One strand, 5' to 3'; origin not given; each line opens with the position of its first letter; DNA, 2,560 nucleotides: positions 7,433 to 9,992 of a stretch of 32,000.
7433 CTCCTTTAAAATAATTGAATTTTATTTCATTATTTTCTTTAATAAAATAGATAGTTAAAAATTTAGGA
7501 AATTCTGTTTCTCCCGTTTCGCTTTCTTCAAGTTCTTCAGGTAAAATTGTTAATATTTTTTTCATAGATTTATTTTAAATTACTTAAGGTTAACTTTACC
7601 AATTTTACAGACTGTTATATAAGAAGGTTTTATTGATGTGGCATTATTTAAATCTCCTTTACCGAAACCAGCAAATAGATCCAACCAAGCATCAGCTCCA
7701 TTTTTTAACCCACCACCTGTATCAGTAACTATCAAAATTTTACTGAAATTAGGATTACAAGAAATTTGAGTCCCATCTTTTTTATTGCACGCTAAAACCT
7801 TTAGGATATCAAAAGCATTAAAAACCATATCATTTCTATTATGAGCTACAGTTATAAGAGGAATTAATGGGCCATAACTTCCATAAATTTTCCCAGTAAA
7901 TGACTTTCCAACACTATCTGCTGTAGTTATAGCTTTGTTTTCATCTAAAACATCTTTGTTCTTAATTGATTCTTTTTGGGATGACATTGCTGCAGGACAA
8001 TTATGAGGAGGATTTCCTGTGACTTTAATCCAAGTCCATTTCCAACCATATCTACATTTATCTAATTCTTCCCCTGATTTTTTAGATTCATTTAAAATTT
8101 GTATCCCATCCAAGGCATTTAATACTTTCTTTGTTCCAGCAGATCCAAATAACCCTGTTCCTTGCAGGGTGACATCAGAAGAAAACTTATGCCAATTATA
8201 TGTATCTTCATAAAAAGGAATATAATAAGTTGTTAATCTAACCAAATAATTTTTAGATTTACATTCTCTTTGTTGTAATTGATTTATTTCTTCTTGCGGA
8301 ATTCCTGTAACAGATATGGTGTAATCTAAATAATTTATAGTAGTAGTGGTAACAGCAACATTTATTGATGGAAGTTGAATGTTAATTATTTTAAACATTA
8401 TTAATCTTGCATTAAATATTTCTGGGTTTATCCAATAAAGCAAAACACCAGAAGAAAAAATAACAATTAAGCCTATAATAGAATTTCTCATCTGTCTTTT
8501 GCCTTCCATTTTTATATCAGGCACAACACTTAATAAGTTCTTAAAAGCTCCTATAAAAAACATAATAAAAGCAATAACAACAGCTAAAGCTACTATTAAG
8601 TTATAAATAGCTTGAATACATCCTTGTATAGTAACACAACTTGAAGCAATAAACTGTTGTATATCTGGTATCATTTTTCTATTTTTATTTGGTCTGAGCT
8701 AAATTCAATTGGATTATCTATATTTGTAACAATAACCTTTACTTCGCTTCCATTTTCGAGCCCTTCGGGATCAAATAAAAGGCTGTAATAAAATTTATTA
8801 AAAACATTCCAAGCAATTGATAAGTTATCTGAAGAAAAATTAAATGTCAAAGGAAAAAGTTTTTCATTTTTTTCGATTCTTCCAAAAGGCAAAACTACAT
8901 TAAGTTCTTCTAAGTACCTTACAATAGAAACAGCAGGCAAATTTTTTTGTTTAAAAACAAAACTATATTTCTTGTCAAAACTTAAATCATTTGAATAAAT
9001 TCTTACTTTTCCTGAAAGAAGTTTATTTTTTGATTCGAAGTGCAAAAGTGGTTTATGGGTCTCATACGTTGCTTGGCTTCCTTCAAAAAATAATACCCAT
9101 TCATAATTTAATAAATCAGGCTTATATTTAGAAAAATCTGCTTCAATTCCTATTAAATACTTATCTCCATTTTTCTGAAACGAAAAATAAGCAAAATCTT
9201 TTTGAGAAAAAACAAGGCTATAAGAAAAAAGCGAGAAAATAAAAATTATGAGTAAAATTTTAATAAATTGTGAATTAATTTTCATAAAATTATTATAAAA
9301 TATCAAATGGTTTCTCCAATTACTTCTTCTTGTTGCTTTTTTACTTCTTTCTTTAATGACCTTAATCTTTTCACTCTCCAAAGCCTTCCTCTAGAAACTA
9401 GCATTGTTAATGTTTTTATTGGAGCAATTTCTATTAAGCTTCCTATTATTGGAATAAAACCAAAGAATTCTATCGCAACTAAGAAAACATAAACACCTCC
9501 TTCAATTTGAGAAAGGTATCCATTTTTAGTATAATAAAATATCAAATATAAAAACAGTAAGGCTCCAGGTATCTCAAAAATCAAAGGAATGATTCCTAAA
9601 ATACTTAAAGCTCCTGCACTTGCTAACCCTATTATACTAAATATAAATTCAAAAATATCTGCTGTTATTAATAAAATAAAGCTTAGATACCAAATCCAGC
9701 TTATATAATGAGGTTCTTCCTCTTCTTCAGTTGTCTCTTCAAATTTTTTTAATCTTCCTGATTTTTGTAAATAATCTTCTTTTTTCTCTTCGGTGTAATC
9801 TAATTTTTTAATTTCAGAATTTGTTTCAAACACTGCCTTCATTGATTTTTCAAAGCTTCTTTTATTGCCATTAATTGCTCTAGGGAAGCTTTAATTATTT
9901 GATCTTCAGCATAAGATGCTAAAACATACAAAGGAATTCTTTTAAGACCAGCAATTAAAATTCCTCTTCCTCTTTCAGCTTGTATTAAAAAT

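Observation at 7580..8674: Pilin-like VirB2/TrbC membrane hairpin fused to an MltA/3D-type lytic transglycosylase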

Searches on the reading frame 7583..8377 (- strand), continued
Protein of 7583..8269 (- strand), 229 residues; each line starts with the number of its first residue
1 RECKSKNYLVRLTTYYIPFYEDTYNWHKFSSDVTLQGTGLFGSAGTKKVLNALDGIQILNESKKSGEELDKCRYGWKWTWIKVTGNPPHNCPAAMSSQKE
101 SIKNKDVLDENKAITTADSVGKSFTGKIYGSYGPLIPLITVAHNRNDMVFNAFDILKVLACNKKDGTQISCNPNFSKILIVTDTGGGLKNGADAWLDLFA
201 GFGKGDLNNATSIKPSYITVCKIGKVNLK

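Call 65: fold_search(model_id=the predicted structure, library=pdb)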
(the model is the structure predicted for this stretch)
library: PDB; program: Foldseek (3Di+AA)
matches with E <= 10: 209; with E <= 0.001: 12
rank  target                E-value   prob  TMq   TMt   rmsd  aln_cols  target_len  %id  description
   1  2pic                  2.8e-05  1.00  0.43  0.31  12.5       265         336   13  E. coli lytic transglycosylase MltA-D308A in apo-2 form (released 2007-05-08)
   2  2gae                  3.4e-05  1.00  0.43  0.31  10.2       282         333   13  Crystal structure of MltA from E. coli (released 2006-05-09)
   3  2pi8_B                5.5e-05  1.00  0.46  0.33   9.1       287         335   13  Crystal structure of E. coli MltA with bound chitohexaose (released 2007-05-08)
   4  7esj_A                5.9e-05  1.00  0.41  0.29  11.4       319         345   13  Acinetobacter baumannii membrane-bound lytic murein transglycosylase A (released 2021-11-17)
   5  2ae0                  6.2e-05  1.00  0.43  0.31  10.4       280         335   13  Crystal structure of MltA from Escherichia coli reveals a unique lytic transglycosylase fold (released 2005-10-04)
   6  2pi8_C                1.1e-04  1.00  0.44  0.31   9.9       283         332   13  Crystal structure of E. coli MltA with bound chitohexaose (released 2007-05-08)
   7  2pjj                  1.3e-04  1.00  0.43  0.31  10.9       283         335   13  E. coli lytic transglycosylase MltA-D308A in apo-1 form (released 2007-05-08)
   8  3czb_B                1.6e-04  1.00  0.37  0.28   8.7       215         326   14  Crystal structure of putative transglycosylase from Caulobacter crescentus (released 2008-06-10)
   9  3czb_A                1.7e-04  1.00  0.42  0.30   9.1       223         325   15  Crystal structure of putative transglycosylase from Caulobacter crescentus (released 2008-06-10)
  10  6qk4                  2.0e-04  1.00  0.40  0.29  10.1       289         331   12  Lytic transglycosylase, LtgG, of Burkholderia pseudomallei. (released 2019-08-14)
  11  2pi8_A                2.2e-04  1.00  0.47  0.34   9.6       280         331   12  Crystal structure of E. coli MltA with bound chitohexaose (released 2007-05-08)
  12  2pnw                  2.9e-04  1.00  0.38  0.26   9.7       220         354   14  Crystal structure of membrane-bound lytic murein transglycosylase from Agrobacterium tumefaciens (released 2007-05-08)
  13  2g5d                  4.8e-03  0.92  0.34  0.23   8.3       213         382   13  Crystal structure of MltA from Neisseria gonorrhoeae Monoclinic form (released 2006-03-21)
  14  2g6g                  1.1e-02  0.90  0.35  0.22   8.4       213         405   12  Crystal structure of MltA from Neisseria gonorrhoeae (released 2006-05-02)
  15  1n10_A                1.4e-01  0.54  0.21  0.21   7.1        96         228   16  Crystal Structure of Phl p 1, a Major Timothy Grass Pollen Allergen (released 2003-01-28)
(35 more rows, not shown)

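Call 79: search_protein_families(library=phrogs, proteins=[window:7583-8269:-], max_evalue=1)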
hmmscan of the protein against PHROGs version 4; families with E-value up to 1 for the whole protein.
window:7583-8269:- (229 aa): 1 family
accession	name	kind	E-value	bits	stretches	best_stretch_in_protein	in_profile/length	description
phrog_33593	-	unknown function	0.2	11.9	1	134-184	93-146/302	-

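Call 107: fold_search(model_id=the predicted structure, library=viral)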
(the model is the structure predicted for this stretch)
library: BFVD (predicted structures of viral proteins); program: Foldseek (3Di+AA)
matches with E <= 10: 219; with E <= 0.001: 0
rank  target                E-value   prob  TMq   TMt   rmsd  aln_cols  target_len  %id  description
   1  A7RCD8                3.1e-03  0.99  0.26  0.10   8.1       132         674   18  (no name in the UniProt tables at hand)
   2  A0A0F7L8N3            1.1e-02  0.98  0.28  0.08   7.6       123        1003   16  Uncharacterized protein [uncultured marine virus]
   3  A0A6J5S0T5            1.4e-02  0.98  0.24  0.37   6.7        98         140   14  Uncharacterized protein [uncultured Caudovirales phage]
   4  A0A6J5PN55            2.3e-02  0.98  0.25  0.41   4.4        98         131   12  Uncharacterized protein [uncultured Caudovirales phage]
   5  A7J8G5                7.3e-02  0.94  0.27  0.45   4.9       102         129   12  Uncharacterized protein N811R [Paramecium bursaria Chlorella virus FR483]
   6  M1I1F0                1.1e-01  0.63  0.23  0.17   5.9       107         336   10  (no name in the UniProt tables at hand)
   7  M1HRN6                1.3e-01  0.85  0.26  0.30   5.1       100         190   11  (no name in the UniProt tables at hand)
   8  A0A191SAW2            2.5e-01  0.38  0.22  0.12   7.1       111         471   14  (no name in the UniProt tables at hand)
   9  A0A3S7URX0            3.4e-01  0.33  0.23  0.21   5.5       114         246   15  (no name in the UniProt tables at hand)
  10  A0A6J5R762            9.5e-01  0.18  0.23  0.20   6.4       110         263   14  Uncharacterized protein [uncultured Caudovirales phage]
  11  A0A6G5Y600            1.0e+00  0.02  0.11  0.08  18.3       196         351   11  (no name in the UniProt tables at hand)
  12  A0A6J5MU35            1.1e+00  0.08  0.18  0.26   9.4       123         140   10  Uncharacterized protein [uncultured Caudovirales phage]
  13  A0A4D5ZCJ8            1.1e+00  0.04  0.14  0.06  10.6       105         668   11  Tail fiber protein [Burkholderia phage BcepSaruman]
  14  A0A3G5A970            1.1e+00  0.15  0.20  0.20   6.0        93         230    8  Putative ubiquitin fusion degradation protein [Hyperionvirus sp.]
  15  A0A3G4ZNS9            1.1e+00  0.12  0.17  0.11   6.8        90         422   10  Ubiquitin fusion degradation protein UFD1 N-terminal subdomain 1 domain-containing protein [Terrestrivirus sp.]
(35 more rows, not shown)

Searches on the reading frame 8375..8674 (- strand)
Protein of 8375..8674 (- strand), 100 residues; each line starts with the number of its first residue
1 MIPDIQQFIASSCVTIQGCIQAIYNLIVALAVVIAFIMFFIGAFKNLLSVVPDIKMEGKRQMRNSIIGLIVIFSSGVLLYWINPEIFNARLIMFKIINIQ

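Call 56: find_homologous_proteins(query=window:8375-8674:-, max_evalue=0.001)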
Query window:8375-8674:- (100 aa): 1 proteins with E <= 0.001 among 35 candidates.
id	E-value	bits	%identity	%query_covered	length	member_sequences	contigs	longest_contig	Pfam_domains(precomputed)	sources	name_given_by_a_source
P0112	4.1e-46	173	100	85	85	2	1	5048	PF18895.6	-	-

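Call 88: find_related_loci(query=A5, collection=metagenome_contigs, flank=3000)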
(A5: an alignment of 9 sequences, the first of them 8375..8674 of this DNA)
Query A5 (100 aa) in metagenome_contigs; peptide patterns used: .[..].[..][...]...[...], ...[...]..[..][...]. (x = any residue, [..] = any of these).
600 stretches matched a pattern (row limit reached: there are more); 33 encode a relative of the query (tblastn E <= 1e-3); 33 distinct loci.
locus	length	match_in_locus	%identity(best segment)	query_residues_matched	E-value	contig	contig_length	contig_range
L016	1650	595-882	98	1-96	1e-61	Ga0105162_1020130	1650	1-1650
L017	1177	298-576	86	7-96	1e-49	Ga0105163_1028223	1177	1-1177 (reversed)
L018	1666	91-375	84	5-96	4e-48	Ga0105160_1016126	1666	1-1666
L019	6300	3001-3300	58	4-100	1e-37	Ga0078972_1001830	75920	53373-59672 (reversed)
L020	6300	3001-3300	57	4-100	2e-37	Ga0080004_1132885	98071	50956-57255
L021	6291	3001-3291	61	4-97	3e-37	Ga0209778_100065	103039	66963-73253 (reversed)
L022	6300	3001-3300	57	4-100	5e-37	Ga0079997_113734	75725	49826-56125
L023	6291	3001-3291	61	4-97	3e-37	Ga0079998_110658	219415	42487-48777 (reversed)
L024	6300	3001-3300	57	4-100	6e-37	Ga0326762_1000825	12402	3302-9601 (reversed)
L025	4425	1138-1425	61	4-96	2e-36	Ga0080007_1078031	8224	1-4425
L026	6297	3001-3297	58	4-99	5e-36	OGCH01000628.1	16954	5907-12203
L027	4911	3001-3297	58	4-99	5e-36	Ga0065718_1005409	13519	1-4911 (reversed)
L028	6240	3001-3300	59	4-100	2e-35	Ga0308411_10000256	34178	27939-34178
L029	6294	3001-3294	58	5-100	4e-35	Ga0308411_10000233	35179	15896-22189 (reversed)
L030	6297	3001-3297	61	5-100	9e-34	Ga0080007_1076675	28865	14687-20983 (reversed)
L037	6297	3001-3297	61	4-99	3e-29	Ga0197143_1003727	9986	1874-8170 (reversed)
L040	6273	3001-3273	44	10-100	2e-24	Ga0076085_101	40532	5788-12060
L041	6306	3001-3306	47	5-100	9e-24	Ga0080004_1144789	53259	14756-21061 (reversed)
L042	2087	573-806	50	16-93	1e-21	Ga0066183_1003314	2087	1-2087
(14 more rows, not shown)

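Call 91: search_protein_families(library=pfam, alignment_id=A6, max_evalue=0.001)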
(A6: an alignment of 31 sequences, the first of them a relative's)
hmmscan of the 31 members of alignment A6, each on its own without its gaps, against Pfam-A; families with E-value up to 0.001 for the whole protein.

A. member 1, L016:595-1581:+ (329 aa): 1 family
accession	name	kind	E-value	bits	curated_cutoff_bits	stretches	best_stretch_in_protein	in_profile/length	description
PF18895.5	T4SS_pilin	-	1.3e-08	35.2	26.6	1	15-82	4-71/71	Type IV secretion system pilin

B. families by the number of members that match (of 31 scanned): 10 families
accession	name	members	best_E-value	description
PF18895.5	T4SS_pilin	29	4.6e-10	Type IV secretion system pilin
PF13529.12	Peptidase_C39_2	6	1.9e-17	Peptidase_C39 like family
PF02557.22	VanY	4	1.1e-15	D-alanyl-D-alanine carboxypeptidase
PF01427.22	Peptidase_M15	4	4e-09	D-ala-D-ala dipeptidase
PF03412.21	Peptidase_C39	3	5.4e-05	Peptidase C39 family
PF13539.11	Peptidase_M15_4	2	6.1e-12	D-alanyl-D-alanine carboxypeptidase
PF03734.19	YkuD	1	2.7e-08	L,D-transpeptidase catalytic domain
PF06725.17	3D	1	4.5e-05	3D domain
PF12385.14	Peptidase_C70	1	0.00016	Papain-like cysteine protease AvrRpt2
PF09778.15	Guanylate_cyc_2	1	0.00099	Guanylylate cyclase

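Call 94: search_protein_families(library=pfam, proteins=[L016:880-1581:+, L024:3289-3999:+, L037:3289-4017:+, L042:411-1283:+, L041:2992-3837:+, L040:2911-3825:+], max_evalue=10)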
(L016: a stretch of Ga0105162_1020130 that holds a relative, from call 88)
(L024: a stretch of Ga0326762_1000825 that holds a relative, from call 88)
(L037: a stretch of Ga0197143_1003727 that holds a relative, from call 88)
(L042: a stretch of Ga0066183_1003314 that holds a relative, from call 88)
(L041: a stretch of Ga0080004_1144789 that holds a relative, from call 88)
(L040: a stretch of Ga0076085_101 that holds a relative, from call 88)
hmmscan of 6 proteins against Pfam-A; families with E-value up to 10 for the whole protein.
L016:880-1581:+ (234 aa): 0 families

L024:3289-3999:+ (237 aa): 1 family
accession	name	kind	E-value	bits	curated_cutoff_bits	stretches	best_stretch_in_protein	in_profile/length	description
PF09675.16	Chlamy_scaf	-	0.087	13.4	25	1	138-168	69-99/134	Chlamydia-phage Chp2 scaffold (Chlamy_scaf)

L037:3289-4017:+ (243 aa): 2 families
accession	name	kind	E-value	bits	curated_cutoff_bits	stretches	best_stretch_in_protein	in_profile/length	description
PF09675.16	Chlamy_scaf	-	0.0022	18.6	25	1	131-166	62-97/134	Chlamydia-phage Chp2 scaffold (Chlamy_scaf)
PF17274.7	DUF5339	-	0.17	13.2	27.7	0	38-51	4-17/70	Family of unknown function (DUF5339)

L042:411-1283:+ (291 aa): 3 families
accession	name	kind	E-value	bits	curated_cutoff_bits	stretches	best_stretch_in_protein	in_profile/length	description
PF18895.5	T4SS_pilin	-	6.6e-05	23.3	26.6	1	58-121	8-71/71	Type IV secretion system pilin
PF04956.18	TrbC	-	0.092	13.4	27.9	1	53-119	35-96/98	TrbC/VIRB2 pilin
PF06541.16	ABC_trans_CmpB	-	3.1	8.4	25.9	1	192-226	60-94/151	Putative ABC-transporter type IV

L041:2992-3837:+ (282 aa): 4 families
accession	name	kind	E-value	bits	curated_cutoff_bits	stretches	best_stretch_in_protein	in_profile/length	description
PF06725.17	3D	-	4.5e-05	24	23.8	1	234-257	34-57/72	3D domain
PF18895.5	T4SS_pilin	-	0.0013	19.2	26.6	1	22-87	6-71/71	Type IV secretion system pilin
PF17479.7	DUF3048_C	-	0.047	14.5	25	1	112-187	20-98/114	Protein of unknown function (DUF3048) C-terminal domain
PF14145.11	YrhK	-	0.12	12.6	26.1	1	39-91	13-52/58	YrhK-like protein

L040:2911-3825:+ (305 aa): 2 families
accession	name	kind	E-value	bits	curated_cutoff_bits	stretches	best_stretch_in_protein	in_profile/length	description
PF03734.19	YkuD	-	2.7e-08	35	23.4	1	173-297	4-141/146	L,D-transpeptidase catalytic domain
PF18895.5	T4SS_pilin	-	0.00021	21.8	26.6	1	35-103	3-71/71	Type IV secretion system pilin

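Call 96: search_solved_structures(query=A7, max_evalue=10, show_alignments=2)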
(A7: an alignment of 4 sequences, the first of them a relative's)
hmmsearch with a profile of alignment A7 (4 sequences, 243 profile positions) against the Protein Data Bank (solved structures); distinct sequences matched with E-value up to 10: 2.
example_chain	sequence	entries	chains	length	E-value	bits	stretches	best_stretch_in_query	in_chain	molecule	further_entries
3dwt_A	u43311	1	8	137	0.38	13.2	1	95-167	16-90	cAbBCII-10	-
6b0g_D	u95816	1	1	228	2.1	10.7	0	108-155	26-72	1245 Antibody, Heavy Chain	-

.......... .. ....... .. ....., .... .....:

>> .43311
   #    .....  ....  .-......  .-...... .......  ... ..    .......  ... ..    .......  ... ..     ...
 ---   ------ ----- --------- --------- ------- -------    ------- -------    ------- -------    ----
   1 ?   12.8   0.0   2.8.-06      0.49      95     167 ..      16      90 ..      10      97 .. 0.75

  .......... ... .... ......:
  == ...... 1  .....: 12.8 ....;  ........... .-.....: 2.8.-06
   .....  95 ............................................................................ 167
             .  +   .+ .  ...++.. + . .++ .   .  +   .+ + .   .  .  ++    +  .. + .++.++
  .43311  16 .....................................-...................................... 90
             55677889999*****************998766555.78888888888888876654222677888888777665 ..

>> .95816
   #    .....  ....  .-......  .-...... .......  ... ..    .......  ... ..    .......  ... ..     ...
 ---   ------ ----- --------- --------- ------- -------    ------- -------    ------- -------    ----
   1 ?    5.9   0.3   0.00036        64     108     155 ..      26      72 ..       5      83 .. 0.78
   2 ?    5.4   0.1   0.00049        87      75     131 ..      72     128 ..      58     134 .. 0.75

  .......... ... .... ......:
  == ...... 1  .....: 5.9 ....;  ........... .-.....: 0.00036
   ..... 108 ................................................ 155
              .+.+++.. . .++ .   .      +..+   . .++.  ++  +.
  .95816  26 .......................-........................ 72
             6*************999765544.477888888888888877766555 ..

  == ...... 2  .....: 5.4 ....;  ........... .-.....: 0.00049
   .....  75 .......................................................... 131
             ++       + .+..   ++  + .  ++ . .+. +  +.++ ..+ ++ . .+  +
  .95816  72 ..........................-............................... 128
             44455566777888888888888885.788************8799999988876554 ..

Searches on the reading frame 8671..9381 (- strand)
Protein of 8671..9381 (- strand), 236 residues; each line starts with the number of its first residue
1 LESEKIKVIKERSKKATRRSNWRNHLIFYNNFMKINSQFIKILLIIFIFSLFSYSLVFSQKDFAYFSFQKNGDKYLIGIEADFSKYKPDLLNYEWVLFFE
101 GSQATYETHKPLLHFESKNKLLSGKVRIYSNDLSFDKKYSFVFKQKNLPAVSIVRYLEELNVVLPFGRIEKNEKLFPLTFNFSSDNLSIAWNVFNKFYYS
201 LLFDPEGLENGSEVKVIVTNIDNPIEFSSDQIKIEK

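Call 6: search_protein_families(library=pfam, proteins=[window:8671-9381:-], max_evalue=0.01)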
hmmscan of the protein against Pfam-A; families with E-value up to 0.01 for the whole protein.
window:8671-9381:- (236 aa): 0 families

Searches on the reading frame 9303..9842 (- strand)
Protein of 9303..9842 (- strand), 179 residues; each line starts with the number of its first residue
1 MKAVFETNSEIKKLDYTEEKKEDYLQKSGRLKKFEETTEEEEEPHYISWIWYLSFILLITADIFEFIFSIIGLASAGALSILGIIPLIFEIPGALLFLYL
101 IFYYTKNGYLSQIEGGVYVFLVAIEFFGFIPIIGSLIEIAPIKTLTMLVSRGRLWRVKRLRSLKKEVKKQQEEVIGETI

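Call 6: search_protein_families(library=pfam, proteins=[window:9303-9842:-], max_evalue=0.01)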
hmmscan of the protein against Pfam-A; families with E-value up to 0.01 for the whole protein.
window:9303-9842:- (179 aa): 1 family
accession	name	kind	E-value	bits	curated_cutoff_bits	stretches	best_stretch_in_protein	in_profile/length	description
PF13430.11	DUF4112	-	0.0004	21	23.3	1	68-140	18-90/105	Domain of unknown function (DUF4112)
